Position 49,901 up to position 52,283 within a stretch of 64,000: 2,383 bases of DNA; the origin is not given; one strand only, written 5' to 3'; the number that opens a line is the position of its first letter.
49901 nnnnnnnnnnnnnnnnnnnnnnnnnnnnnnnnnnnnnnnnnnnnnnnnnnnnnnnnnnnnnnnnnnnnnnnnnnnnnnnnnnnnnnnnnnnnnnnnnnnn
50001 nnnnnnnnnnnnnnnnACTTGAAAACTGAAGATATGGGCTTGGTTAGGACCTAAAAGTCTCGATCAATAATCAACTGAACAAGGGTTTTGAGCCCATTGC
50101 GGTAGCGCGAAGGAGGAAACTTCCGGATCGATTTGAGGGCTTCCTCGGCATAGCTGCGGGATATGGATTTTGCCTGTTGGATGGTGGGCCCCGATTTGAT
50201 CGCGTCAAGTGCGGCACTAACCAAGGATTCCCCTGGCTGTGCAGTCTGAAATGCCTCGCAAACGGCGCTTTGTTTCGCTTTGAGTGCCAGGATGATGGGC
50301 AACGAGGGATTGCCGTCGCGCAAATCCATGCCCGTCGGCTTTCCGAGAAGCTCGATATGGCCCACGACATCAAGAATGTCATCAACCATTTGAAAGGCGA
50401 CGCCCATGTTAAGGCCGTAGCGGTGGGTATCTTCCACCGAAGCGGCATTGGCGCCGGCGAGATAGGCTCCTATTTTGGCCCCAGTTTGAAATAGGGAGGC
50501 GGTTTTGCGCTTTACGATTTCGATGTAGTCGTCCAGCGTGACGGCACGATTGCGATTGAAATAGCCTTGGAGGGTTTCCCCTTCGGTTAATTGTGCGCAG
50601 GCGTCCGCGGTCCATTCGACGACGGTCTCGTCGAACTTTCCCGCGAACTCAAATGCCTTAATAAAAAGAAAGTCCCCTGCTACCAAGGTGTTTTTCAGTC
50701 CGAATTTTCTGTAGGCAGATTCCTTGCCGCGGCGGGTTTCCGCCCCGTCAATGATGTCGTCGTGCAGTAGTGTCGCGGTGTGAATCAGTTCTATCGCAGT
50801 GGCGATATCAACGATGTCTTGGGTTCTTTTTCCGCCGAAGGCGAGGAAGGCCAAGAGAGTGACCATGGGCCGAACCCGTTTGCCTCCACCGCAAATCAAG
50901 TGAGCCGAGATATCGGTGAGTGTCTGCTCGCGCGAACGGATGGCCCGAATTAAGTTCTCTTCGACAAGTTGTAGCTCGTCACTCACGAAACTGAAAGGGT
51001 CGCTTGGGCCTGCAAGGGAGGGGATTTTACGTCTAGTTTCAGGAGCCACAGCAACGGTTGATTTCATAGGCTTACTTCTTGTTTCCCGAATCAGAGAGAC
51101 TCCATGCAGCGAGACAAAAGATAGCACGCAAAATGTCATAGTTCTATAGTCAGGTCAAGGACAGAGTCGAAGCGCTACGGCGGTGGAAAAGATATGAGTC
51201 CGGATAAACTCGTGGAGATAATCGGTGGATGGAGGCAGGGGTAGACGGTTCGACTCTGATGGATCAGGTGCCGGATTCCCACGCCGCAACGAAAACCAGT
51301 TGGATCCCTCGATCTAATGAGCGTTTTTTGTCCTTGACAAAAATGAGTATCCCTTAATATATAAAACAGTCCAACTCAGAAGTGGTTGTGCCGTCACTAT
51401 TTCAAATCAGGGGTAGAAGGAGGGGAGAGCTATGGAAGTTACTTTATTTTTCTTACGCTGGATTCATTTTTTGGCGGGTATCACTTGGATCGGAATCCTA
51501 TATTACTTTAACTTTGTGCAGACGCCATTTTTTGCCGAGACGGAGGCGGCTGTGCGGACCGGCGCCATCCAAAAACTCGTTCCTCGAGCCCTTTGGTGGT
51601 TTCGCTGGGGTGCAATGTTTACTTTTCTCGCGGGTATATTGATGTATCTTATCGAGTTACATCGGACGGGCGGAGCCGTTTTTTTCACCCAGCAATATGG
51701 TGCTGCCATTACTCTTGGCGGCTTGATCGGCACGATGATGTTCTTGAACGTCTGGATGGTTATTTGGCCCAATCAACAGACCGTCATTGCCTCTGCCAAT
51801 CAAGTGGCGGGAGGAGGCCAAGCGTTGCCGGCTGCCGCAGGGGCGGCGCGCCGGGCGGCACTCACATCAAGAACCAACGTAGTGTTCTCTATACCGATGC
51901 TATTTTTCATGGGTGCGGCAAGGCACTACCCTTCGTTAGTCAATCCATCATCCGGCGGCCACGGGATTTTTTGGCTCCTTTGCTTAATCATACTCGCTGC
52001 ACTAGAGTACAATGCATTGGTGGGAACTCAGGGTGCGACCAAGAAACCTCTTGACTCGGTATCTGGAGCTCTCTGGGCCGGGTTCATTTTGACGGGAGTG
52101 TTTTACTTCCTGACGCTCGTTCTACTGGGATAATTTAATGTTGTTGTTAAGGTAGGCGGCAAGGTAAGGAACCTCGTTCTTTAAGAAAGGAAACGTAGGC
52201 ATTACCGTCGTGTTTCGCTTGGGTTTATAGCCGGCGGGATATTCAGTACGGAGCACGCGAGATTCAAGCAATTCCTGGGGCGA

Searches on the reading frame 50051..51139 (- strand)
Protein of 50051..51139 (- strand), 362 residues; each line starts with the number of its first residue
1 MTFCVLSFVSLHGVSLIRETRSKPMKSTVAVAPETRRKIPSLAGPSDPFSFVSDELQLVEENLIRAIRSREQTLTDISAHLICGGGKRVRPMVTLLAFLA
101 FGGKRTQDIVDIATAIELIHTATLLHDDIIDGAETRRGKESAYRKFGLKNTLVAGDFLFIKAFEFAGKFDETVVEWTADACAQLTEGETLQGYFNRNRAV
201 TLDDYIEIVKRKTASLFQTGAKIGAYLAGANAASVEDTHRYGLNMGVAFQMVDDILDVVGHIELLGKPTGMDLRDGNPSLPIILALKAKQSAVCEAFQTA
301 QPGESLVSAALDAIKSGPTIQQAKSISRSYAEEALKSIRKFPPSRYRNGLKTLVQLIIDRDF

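Call 66: search_protein_families(library=pfam, proteins=[window:50051-51139:-], max_evalue=0.000001)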
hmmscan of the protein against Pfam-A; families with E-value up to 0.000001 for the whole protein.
window:50051-51139:- (362 aa): 1 family
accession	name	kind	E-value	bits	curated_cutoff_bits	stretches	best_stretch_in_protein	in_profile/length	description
PF00348.22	polyprenyl_synt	-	3e-68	230.2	27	1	72-299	2-236/251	Polyprenyl synthetase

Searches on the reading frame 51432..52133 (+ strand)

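Call 67: search_protein_families(library=pfam, proteins=[window:51432-52133:+], max_evalue=0.000001)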
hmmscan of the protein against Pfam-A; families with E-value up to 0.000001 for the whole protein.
window:51432-52133:+ (233 aa): 1 family
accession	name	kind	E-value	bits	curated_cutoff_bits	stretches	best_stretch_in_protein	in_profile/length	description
PF06181.16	Urate_ox_N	-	3.8e-17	63.1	26.9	1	89-188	170-257/295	Urate oxidase N-terminal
